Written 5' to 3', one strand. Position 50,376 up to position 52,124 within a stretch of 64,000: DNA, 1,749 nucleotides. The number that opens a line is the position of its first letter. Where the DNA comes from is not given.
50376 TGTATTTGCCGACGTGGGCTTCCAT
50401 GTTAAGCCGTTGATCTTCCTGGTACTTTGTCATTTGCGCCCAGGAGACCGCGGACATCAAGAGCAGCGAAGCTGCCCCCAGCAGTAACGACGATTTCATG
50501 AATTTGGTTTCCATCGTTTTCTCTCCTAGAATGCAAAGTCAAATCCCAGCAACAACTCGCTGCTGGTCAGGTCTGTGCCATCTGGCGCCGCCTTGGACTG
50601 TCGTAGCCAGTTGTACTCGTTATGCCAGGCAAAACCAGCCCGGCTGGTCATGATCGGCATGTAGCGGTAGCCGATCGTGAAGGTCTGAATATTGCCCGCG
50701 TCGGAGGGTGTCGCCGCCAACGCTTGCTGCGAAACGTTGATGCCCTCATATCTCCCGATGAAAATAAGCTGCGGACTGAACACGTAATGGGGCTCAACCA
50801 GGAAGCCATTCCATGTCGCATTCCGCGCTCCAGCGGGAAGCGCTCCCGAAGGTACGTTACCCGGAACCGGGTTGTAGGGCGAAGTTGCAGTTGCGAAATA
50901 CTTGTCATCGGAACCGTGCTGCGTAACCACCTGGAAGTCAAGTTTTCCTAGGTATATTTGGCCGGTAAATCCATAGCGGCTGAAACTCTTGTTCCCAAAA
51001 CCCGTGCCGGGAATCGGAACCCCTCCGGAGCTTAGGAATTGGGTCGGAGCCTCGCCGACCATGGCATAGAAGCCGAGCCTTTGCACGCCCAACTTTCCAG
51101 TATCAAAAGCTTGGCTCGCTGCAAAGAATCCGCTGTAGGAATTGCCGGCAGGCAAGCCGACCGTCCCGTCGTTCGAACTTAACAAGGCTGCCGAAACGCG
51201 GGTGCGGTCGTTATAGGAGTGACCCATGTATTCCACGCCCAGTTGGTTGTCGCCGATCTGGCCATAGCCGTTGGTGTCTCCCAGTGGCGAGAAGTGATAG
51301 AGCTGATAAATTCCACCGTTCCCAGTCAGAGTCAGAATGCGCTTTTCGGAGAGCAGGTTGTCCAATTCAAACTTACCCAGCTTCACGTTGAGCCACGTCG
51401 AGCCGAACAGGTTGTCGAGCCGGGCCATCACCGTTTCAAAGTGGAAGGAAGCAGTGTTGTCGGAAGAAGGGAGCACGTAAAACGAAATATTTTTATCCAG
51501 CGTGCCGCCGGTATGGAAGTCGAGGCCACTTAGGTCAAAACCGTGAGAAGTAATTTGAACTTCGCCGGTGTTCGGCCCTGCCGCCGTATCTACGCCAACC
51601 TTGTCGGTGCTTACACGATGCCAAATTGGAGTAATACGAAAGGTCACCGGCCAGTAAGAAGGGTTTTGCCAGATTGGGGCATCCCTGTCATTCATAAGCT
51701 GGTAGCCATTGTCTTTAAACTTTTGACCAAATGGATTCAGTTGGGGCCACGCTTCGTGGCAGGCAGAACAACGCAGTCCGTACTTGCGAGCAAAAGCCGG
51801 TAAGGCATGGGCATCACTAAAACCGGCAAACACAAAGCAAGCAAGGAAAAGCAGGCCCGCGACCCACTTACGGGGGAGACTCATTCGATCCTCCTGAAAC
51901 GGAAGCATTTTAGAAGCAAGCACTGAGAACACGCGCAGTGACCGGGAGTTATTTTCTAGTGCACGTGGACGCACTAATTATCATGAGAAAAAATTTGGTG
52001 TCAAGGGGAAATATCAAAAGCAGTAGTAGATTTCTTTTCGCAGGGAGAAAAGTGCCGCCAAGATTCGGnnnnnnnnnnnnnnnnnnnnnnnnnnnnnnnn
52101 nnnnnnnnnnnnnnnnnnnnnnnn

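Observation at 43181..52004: rus-operon-like gene order: cytochrome-porin, dihaem cytochrome c, cupredoxin, aa3-type oxidase, haem O synthase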

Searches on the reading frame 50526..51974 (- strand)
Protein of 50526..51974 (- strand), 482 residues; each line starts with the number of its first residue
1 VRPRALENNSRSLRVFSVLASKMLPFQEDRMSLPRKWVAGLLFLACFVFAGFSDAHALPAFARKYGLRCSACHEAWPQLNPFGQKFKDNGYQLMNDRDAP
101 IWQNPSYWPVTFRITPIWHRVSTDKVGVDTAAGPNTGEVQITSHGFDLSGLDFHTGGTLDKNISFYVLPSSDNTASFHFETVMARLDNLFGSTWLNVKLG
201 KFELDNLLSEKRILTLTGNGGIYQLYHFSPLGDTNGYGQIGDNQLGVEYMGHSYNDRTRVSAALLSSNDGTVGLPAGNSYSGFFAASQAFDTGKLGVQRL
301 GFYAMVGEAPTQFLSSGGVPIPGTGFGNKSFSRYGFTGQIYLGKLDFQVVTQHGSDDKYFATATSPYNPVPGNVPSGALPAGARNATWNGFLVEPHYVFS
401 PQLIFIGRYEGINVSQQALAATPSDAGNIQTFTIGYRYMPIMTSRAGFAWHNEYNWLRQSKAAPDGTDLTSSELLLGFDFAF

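Call 3: search_protein_families(library=pfam, proteins=[window:50526-51974:-], max_evalue=0.01)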
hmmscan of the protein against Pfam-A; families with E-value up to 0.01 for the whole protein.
window:50526-51974:- (482 aa): 1 family
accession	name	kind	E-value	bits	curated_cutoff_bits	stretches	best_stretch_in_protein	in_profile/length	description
PF07642.17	BBP2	-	3.7e-05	23.6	26.2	1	349-482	210-337/339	Putative beta-barrel porin-2, OmpL-like. bbp2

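Call 4: search_protein_families(library=ncbifam, proteins=[window:50526-51974:-], max_evalue=0.01)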
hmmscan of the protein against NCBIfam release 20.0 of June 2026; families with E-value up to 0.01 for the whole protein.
window:50526-51974:- (482 aa): 0 families

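Call 5: find_homologous_proteins(query=window:50529-51884:-, max_evalue=0.001)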
Query seq(452 aa) (452 aa): 5658 proteins with E <= 0.001 among 8000 candidates; the best 120 are listed.
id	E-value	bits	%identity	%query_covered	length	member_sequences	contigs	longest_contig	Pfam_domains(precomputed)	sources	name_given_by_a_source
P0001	0.0e+0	1053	100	100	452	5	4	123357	-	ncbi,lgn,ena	-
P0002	4.7e-279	944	89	100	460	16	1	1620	-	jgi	jgi:hypothetical protein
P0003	3.0e-277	938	88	100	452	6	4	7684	-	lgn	-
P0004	2.3e-276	935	87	100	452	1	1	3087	-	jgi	jgi:hypothetical protein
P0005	2.2e-262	889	84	100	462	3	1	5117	-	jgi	jgi:hypothetical protein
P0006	4.4e-255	865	82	100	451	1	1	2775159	-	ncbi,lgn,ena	-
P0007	5.7e-255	865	83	98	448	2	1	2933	-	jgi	jgi:hypothetical protein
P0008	3.6e-248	842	80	100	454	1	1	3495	-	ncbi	-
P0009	5.7e-245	832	79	100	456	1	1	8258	-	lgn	-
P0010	1.1e-220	752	72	100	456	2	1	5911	-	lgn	-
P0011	5.3e-220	749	73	100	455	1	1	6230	-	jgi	jgi:hypothetical protein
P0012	1.2e-217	742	72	100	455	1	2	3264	-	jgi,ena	jgi:hypothetical protein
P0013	6.8e-217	739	74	95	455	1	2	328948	-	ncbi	ncbi:MAG: hypothetical protein ACRD2U_16695 [Terriglobales bacterium]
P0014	2.2e-216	738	75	95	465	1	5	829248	-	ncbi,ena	-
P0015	5.1e-215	733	71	100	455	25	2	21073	-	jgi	jgi:hypothetical protein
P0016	1.1e-214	732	75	95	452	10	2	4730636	-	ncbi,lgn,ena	-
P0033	7.5e-211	719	73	95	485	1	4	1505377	-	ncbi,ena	-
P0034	7.6e-211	719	72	100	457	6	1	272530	-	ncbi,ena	-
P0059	4.2e-209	714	72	95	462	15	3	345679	-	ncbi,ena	-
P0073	2.6e-208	711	70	99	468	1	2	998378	-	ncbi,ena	-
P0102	4.0e-207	707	69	99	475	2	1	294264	-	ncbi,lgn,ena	-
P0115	1.1e-206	706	69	99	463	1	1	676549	-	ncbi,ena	-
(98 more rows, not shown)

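Call 8: search_solved_structures(query=window:50529-51884:-, max_evalue=10)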
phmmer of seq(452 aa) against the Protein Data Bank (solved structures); distinct sequences matched with E-value up to 10: 0.

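Call 11: find_encoding_contigs(protein=P0001, flank=10000, max_places=4)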
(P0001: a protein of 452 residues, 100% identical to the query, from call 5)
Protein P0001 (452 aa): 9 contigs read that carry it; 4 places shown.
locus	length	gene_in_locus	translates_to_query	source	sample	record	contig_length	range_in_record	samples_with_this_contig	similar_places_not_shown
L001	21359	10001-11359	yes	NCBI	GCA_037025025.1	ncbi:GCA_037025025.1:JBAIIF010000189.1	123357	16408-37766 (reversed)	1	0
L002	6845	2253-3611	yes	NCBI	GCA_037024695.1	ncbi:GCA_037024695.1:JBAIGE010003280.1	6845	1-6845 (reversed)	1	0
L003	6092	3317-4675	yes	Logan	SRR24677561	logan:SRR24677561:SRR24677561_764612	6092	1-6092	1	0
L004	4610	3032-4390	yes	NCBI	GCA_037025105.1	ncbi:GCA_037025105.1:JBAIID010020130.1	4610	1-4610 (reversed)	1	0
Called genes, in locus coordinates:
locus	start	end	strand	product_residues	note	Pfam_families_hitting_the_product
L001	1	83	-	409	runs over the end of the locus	PF00890:FAD_binding_2 (faint), PF01266:DAO (faint), PF01494:FAD_binding_3, PF03486:HI0933_like (faint), PF07992:Pyr_redox_2 (faint), PF12831:FAD_oxidored (weak), PF13450:NAD_binding_8 (weak)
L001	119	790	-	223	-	PF00578:AhpC-TSA, PF08534:Redoxin, PF10417:1-cysPrx_C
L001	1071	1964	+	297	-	PF02567:PhzC-PhzF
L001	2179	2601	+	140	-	PF00072:Response_reg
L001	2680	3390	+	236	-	PF00005:ABC_tran, PF02463:SMC_N (faint), PF13304:AAA_21 (faint)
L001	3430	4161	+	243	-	PF03301:Trp_dioxygenase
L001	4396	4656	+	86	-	-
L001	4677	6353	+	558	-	-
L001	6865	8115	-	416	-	PF08239:SH3_3 (weak)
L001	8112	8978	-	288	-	-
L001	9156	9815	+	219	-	PF00440:TetR_N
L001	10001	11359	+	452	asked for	-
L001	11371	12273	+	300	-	PF00034:Cytochrom_C (weak), PF13442:Cytochrome_CBB3, PF00034:Cytochrom_C, PF13442:Cytochrome_CBB3 (weak)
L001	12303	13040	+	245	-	PF13715:CarbopepD_reg_2 (faint), PF13620:CarboxypepD_reg, PF14686:fn3_3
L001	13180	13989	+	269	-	PF00116:COX2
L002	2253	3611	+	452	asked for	-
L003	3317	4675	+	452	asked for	-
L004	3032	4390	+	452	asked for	-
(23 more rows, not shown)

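Call 12: find_encoding_contigs(protein=P0016, flank=10000, max_places=3)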
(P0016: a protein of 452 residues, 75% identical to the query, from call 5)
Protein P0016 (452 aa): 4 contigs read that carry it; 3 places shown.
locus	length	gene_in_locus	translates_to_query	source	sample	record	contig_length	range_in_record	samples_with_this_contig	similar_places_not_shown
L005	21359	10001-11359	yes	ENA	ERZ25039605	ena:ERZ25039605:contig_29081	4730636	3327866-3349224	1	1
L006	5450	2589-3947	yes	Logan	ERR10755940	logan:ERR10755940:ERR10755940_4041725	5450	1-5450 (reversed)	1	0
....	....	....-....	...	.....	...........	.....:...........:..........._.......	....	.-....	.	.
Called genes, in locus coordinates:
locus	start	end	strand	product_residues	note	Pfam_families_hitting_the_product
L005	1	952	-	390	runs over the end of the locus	PF01261:AP_endonuc_2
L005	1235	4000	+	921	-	PF15979:Glyco_hydro_115, PF17829:GH115_C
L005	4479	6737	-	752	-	PF00933:Glyco_hydro_3, PF01915:Glyco_hydro_3_C, PF14310:Fn3-like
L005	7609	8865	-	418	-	-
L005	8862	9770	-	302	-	-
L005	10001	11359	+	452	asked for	-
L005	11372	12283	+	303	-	PF00034:Cytochrom_C (weak), PF13442:Cytochrome_CBB3, PF00034:Cytochrom_C, PF13442:Cytochrome_CBB3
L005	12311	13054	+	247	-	PF13620:CarboxypepD_reg, PF13715:CarbopepD_reg_2 (weak), PF14686:fn3_3 (weak)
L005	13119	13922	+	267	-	PF00116:COX2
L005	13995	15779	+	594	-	PF00115:COX1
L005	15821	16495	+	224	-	PF00510:COX3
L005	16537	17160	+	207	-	PF00510:COX3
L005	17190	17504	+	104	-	PF03626:COX4_pro (weak)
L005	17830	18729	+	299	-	PF01040:UbiA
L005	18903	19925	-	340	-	PF03583:LIP (faint)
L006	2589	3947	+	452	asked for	-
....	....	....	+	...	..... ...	-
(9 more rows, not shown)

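Call 25: search_protein_representatives(protein=P0001)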
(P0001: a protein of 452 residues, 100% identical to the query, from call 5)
Query: 452 residues. Proteins with E-value up to 0.001 (for the whole library): 2589; up to 1e-10: 487; up to 1e-30: 165. The best 150 are listed.
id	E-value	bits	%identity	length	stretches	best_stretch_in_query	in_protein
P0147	7.5e-182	622.0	64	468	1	12-452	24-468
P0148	3.9e-155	533.9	60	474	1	24-452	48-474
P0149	2.8e-143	494.8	75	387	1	7-299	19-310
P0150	1.1e-142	492.8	82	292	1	12-282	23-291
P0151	4.7e-120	418.3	52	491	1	24-451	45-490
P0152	2.7e-118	412.5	49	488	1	9-452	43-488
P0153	1.2e-110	387.3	51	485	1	8-436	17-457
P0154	1.6e-109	383.6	53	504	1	25-426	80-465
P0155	2.8e-108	379.4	74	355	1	105-356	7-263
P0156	1.5e-99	350.6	54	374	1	25-354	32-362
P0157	3.6e-97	342.8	66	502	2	49-225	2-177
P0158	5.7e-94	332.3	53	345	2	240-452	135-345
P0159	5.2e-82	292.8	52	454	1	17-284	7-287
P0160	1.4e-81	291.4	75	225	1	84-272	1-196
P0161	1.0e-75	272.1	57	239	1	4-222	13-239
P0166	1.5e-68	248.4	38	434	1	15-452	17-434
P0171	5.8e-67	243.2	38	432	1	10-452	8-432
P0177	6.0e-63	230.0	38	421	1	21-452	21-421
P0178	6.7e-63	229.8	37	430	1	9-452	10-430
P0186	8.2e-56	206.5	40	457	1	4-452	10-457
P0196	8.1e-51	190.0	34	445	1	10-452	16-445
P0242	8.2e-40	153.7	31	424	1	12-452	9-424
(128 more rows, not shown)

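Call 38: find_related_loci(query=A2, collection=genome_contigs, flank=10000)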
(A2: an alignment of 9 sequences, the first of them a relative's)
Query A2 (452 aa) in genome_contigs; peptide patterns used: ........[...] (x = any residue, [..] = any of these).
600 stretches matched a pattern (row limit reached: there are more); 594 encode a relative of the query (tblastn E <= 1e-3); the best 80 are kept; 80 distinct loci.
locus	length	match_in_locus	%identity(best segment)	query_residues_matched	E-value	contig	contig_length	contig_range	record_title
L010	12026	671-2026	89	1-452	0e+0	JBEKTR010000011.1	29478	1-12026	MAG: Terriglobales bacterium isolate SPRUCE 562 SPRUCE_562_11, whole genome shotgun sequence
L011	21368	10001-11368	76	1-452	0e+0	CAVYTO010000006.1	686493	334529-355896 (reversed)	MAG: Terriglobia bacterium isolate MFD09671.bin.1.37 genome assembly, contig: contig_78248, whole genome shotgun sequenc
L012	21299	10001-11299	74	23-452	0e+0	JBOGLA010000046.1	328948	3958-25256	MAG: Terriglobales bacterium isolate TC-S_metawrap_bin.7 k127_1007440, whole genome shotgun sequence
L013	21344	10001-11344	71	1-452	0e+0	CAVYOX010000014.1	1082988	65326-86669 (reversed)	MAG: uncultured Acidobacteriaceae bacterium isolate MFD09222.bin.1.46 genome assembly, contig: contig_56129, whole genom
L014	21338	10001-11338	71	12-452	0e+0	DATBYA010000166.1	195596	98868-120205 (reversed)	MAG TPA_asm: Candidatus Sulfotelmatobacter sp. isolate SMAG_U7581 k141_1965694, whole genome shotgun sequence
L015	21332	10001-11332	73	25-447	0e+0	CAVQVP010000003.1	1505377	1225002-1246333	MAG: uncultured Acidobacteriota bacterium isolate MFD10071.bin.1.72 genome assembly, contig: contig_34256, whole genome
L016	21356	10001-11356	70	5-452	0e+0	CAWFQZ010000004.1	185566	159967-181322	MAG: uncultured Acidobacteriota bacterium isolate MFD00964.bin.1.254 genome assembly, contig: contig_122983, whole genom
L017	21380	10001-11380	70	5-452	0e+0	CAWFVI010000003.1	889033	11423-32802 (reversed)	MAG: uncultured Acidobacteriota bacterium isolate MFD05377.bin.1.8 genome assembly, contig: contig_24772, whole genome s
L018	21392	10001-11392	69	1-452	0e+0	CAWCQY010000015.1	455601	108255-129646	MAG: uncultured Acidobacteriota bacterium isolate MFD05377.bin.2.117 genome assembly, contig: contig_95829, whole genome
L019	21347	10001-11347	69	8-452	0e+0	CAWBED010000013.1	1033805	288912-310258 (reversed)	MAG: uncultured Acidobacteriota bacterium isolate MFD00731.bin.1.223 genome assembly, contig: contig_5888, whole genome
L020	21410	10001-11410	69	1-452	0e+0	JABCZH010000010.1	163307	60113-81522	MAG: Acidobacteria bacterium isolate Inc-BW-C-12-M_MAG18 Ga0210394_10000155, whole genome shotgun sequence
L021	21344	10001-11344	71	1-452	0e+0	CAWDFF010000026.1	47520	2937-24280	MAG: Terriglobia bacterium isolate MFD06085.bin.1.22 genome assembly, contig: contig_52205, whole genome shotgun sequenc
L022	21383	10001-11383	68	2-452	0e+0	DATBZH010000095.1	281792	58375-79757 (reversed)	MAG TPA_asm: Candidatus Sulfotelmatobacter sp. isolate SMAG_U7614 k141_957966, whole genome shotgun sequence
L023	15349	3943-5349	69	8-452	0e+0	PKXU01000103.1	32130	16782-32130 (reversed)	MAG: Acidobacteriaceae bacterium isolate palsa_277 73.20120500_P24.13_contig_376, whole genome shotgun sequence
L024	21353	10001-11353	69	6-452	0e+0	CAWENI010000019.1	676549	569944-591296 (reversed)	MAG: Terriglobia bacterium isolate MFD02248.bin.1.37 genome assembly, contig: contig_9674, whole genome shotgun sequence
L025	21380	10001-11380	70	8-452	0e+0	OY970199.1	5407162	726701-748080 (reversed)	MAG: uncultured Acidobacteriaceae bacterium isolate MFD04463.bin.1.15 genome assembly, chromosome: 1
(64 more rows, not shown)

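Call 41: list_cluster_members(proteins=[P0147, P0148, P0151, P0152, P0153, P0166, P0171, P0177, P0178, P0186])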
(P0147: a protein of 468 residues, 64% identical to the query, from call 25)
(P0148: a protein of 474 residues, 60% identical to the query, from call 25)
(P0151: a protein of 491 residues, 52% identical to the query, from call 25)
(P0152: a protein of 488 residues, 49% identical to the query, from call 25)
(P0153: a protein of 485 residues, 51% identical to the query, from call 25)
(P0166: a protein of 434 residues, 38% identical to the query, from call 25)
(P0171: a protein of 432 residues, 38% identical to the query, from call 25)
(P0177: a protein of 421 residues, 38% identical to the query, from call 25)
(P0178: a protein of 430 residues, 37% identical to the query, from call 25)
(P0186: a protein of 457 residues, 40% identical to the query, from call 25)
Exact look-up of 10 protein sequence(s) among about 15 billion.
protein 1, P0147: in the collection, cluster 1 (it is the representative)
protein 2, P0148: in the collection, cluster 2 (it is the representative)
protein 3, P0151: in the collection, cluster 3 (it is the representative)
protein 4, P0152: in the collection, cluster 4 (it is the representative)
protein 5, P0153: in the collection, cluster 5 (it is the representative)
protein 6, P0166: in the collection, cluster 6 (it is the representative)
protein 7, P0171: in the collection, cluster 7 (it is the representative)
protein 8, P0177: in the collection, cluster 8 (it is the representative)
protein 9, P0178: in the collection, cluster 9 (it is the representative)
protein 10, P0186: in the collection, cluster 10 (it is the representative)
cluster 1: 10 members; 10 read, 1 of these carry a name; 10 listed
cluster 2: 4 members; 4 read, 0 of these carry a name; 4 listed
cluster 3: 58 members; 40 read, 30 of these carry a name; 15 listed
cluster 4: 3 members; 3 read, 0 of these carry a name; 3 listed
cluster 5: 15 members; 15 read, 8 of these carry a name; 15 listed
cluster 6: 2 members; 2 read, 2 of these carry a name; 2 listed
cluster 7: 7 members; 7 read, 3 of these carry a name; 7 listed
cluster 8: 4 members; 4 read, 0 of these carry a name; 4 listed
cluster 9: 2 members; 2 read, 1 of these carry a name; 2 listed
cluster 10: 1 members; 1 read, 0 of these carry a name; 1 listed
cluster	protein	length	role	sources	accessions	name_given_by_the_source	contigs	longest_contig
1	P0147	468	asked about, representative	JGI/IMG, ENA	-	-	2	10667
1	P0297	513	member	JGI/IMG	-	hypothetical protein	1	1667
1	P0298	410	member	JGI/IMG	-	-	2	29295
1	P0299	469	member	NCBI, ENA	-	-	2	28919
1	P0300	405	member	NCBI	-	-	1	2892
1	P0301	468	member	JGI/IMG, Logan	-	-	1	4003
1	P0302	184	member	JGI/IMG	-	-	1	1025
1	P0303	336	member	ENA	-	-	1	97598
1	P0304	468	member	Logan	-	-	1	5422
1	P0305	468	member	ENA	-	-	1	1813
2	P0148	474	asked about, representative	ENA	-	-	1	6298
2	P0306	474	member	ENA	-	-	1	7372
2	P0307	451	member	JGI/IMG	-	-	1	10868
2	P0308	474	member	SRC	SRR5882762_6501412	-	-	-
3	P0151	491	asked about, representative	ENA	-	-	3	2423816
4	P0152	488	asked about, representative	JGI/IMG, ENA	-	-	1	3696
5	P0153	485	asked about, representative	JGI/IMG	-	hypothetical protein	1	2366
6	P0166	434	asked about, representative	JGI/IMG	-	hypothetical protein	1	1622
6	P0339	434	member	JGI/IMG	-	hypothetical protein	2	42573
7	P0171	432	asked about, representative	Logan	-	-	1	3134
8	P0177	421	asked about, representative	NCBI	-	-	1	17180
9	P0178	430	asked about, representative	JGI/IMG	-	hypothetical protein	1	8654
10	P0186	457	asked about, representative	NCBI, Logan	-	-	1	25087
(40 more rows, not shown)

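Call 52: predict_structure(alignment_id=A3)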
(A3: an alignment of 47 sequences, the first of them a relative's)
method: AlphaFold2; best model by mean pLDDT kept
length: 452 residues; sequences in the alignment: 47
mean_pLDDT: 83.8   pTM: 0.80
mean pLDDT of the five models: 83.8, 83.2, 82.6, 82.1, 79.7
residues with pLDDT >= 90: 199; 70-90: 188; 50-70: 53; < 50: 12
segments of 3 or more residues with pLDDT < 50: 22-30
pLDDT, mean of each block of 10 residues (from residue 1): 72 80 41 63 76 80 69 60 90 94 92 90 82 87 86 91 92 88 81 90 85 92 89 83 66 94 84 93 76 82 95 91 94 63 63 93 94 93 94 92 94 80 96 93 93 79
secondary structure, 60 per line:
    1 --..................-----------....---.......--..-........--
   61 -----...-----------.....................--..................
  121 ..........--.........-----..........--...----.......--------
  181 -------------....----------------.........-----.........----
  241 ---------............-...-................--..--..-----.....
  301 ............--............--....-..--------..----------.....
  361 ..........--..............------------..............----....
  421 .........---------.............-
elements in order: H3-20 H32-35 H39-42 E43-45 H51-58 E80-100 E103-130 E133-141 E147-156 E166-172 H194-197 E214-222 E228-236 E250-261 E267-282 E296-312 E315-326 H329-332 E356-370 E373-386 E399-412 E417-429 E439-451

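Call 59: fold_search(model_id=the predicted structure, library=pdb)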
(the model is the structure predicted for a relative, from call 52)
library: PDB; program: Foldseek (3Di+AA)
matches with E <= 10: 889; with E <= 0.001: 204
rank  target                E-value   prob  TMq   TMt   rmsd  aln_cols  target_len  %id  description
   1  2o4v_A                1.5e-13  1.00  0.54  0.59   7.9       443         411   14  An arginine ladder in OprP mediates phosphate specific transfer across the outer membrane (released 2006-12-26)
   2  8jto                  3.5e-13  1.00  0.46  0.57   7.0       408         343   14  Outer membrane porin of Burkholderia pseudomallei (BpsOmp38) in complex with ceftazidime (released 2024-06-26)
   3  3wi5                  4.7e-12  1.00  0.50  0.70   6.5       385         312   10  Crystal structure of the Loop 7 mutant PorB from Neisseria meningitidis serogroup B (released 2014-01-01)
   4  4rjw                  7.7e-12  1.00  0.52  0.54   8.2       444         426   12  Crystal structure of Pseudomonas aeruginosa OprO (released 2015-10-21)
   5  4rjx                  8.2e-12  1.00  0.53  0.56   8.0       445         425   13  Crystal structure of the OprO mutant protein F62Y/D114Y (released 2015-10-21)
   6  8wv0_B                9.6e-12  1.00  0.47  0.62   6.8       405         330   13  Outer membrane porin of Burkholderia pseudomallei (BpsOmp38) (released 2024-10-30)
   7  8wv0_A                1.8e-11  1.00  0.48  0.63   6.5       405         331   13  Outer membrane porin of Burkholderia pseudomallei (BpsOmp38) (released 2024-10-30)
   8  3a2s_X                2.5e-11  1.00  0.50  0.64   7.3       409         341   10  Crystal Structure of outer membrane protein PorB from Neisseria meningitidis in complex with sucrose (released 2010-04-07)
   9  3wi4                  5.9e-11  1.00  0.49  0.68   6.5       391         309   12  Crystal structure of wild-type PorB from Neisseria meningitidis serogroup B (released 2014-01-01)
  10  2fgq                  6.3e-11  1.00  0.52  0.68   5.9       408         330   11  High resolution X-ray structure of Omp32 in complex with malate (released 2006-01-31)
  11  4aui_A                2.4e-10  1.00  0.49  0.68   6.5       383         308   11  STRUCTURE AND FUNCTION OF THE PORB PORIN FROM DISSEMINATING N. GONORRHOEAE (released 2012-10-10)
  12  5mdo_A                2.6e-10  1.00  0.50  0.64   6.3       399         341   12  Crystal structure of in vitro folded Chitoporin VhChip from Vibrio harveyi (crystal form I) (released 2017-12-20)
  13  5mdq_A                2.8e-10  1.00  0.48  0.59   6.9       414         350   10  Crystal structure of outer membrane expressed Chitoporin VhChip from Vibrio harveyi (released 2017-12-20)
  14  7de8                  5.1e-10  1.00  0.50  0.64   7.4       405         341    9  Crystal Structure of outer membrane protein PorB with G103K mutations from Neisseria meningitidis W135 (released 2021-03-31)
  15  6ehe                  5.1e-10  1.00  0.44  0.62   6.8       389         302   11  OmpTdeltaL8 (loop L8 deletion mutant of OmpT), an outer membrane protein of Vibrio cholerae (released 2018-04-25)
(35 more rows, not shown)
